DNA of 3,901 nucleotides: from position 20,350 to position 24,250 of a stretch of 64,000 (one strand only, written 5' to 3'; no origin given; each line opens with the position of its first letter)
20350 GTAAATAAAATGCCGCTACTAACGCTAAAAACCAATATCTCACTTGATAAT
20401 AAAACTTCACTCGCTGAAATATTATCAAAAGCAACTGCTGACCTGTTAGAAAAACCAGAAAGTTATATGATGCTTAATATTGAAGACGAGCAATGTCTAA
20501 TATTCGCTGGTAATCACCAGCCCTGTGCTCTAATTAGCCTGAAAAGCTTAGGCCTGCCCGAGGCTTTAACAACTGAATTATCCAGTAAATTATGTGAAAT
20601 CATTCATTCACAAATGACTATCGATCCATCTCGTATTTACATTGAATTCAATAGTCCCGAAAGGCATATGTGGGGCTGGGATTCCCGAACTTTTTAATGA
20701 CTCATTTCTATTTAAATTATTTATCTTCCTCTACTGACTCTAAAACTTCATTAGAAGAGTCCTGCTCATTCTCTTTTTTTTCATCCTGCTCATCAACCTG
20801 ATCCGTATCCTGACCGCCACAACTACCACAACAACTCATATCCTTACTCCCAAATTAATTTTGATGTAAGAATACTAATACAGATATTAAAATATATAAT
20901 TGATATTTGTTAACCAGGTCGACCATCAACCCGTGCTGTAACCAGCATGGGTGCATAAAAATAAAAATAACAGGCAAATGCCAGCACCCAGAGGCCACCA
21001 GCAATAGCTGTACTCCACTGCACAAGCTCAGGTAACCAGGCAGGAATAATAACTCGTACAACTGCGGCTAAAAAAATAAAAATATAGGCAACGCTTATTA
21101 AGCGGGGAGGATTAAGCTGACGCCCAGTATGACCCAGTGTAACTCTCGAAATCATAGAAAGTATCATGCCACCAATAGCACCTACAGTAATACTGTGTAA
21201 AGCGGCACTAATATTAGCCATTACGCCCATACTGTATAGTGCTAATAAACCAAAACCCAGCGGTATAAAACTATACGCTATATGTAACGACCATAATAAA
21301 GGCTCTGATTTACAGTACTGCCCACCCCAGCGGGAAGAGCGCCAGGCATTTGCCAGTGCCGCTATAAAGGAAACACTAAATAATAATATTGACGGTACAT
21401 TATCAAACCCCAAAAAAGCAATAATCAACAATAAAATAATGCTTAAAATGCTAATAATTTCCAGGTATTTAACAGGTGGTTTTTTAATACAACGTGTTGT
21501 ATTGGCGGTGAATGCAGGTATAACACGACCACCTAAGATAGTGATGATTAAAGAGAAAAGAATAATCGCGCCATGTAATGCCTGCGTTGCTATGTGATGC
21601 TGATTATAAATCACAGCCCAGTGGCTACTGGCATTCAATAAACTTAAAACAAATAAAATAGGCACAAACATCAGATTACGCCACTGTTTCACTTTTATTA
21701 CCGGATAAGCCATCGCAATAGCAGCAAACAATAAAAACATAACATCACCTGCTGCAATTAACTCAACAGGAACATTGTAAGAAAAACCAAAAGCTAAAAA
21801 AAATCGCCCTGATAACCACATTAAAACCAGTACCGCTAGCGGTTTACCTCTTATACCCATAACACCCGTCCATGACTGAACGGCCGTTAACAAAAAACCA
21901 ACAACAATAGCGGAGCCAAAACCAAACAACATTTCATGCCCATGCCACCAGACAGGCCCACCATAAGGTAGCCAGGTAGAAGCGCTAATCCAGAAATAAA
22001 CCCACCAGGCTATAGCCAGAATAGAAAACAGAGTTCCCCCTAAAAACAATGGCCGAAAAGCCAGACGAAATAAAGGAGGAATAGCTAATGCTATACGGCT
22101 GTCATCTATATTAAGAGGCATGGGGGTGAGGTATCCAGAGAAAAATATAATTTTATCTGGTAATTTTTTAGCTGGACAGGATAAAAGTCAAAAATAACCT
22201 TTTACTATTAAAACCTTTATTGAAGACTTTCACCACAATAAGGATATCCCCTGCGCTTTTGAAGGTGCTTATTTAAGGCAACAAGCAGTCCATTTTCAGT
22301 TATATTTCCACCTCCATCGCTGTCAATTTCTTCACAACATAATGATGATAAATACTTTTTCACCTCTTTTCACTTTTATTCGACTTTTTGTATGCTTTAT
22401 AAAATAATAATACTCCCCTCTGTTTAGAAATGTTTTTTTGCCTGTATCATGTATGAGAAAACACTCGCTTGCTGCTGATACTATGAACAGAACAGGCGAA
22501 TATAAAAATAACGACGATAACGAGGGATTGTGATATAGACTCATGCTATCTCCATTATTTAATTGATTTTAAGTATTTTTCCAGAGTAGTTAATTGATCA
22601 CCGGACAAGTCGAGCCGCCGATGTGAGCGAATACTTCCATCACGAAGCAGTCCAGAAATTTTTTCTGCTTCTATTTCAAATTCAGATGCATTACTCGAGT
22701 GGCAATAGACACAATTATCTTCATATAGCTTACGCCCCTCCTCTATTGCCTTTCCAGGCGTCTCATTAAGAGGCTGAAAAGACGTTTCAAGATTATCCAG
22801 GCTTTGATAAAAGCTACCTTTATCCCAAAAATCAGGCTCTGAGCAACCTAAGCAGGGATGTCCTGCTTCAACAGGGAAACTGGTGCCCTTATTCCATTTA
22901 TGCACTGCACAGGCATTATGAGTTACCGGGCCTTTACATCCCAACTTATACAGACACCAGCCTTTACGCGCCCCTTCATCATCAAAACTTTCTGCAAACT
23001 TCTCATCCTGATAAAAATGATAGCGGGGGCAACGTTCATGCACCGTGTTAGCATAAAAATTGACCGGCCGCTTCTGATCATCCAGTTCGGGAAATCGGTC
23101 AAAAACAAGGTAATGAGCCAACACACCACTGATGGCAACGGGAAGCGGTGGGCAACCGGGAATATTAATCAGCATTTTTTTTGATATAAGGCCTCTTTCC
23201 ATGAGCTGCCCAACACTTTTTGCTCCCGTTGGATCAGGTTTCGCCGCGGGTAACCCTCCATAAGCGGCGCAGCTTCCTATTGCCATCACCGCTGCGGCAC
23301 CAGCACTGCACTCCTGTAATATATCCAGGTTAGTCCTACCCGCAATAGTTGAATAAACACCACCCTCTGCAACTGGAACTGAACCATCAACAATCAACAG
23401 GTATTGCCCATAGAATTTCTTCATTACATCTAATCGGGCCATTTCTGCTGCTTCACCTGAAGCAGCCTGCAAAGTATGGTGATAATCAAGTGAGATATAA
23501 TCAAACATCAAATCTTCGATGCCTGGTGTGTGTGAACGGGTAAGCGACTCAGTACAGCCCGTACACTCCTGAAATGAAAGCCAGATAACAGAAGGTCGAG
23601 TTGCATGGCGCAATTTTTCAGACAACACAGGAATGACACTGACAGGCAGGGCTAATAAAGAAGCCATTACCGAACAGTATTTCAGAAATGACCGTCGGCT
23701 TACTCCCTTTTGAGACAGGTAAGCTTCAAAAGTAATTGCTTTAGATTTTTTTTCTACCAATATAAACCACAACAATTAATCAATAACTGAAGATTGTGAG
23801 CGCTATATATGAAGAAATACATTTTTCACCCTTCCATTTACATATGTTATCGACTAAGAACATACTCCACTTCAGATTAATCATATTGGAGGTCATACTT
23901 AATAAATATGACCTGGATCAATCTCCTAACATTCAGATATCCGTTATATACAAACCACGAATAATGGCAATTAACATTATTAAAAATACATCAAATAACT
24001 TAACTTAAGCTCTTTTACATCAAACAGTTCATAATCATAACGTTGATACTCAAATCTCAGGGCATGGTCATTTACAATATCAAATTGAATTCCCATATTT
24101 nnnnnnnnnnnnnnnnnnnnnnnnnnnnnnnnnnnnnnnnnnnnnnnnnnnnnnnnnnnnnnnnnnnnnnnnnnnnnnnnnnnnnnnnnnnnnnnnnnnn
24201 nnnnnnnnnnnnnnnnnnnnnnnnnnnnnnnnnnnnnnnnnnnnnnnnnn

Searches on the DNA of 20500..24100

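Call 77: search_rna_families(source=window, start=20500, end=24100, threshold=evalue, max_evalue=1)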
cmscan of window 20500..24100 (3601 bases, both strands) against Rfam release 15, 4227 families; matches with E-value up to 1: 1.
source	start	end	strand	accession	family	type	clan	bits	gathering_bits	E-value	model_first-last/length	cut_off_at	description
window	20749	20791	-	RF01306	sR52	Gene; snRNA; snoRNA; CD-box;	-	18.9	50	0.89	1-60/60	no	Small nucleolar RNA sR52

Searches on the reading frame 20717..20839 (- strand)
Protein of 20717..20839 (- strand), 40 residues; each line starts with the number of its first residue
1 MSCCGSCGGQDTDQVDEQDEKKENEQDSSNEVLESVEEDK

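Call 3: search_protein_families(library=pfam, proteins=[window:20717-20839:-], max_evalue=0.01)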
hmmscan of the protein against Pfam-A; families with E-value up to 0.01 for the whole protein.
window:20717-20839:- (40 aa): 0 families

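Call 4: search_protein_families(library=ncbifam, proteins=[window:20717-20839:-], max_evalue=0.01)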
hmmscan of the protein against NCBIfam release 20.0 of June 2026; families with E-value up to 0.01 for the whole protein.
window:20717-20839:- (40 aa): 0 families

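Call 34: search_protein_families(library=ncbifam, proteins=[window:20717-20839:-], max_evalue=10)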
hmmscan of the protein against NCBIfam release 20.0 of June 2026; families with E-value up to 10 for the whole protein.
window:20717-20839:- (40 aa): 0 families

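Call 45: find_homologous_proteins(query=window:20717-20839:-, max_evalue=0.001)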
Query window:20717-20839:-: no candidate shares three 5-residue words with the query. No homologue found.
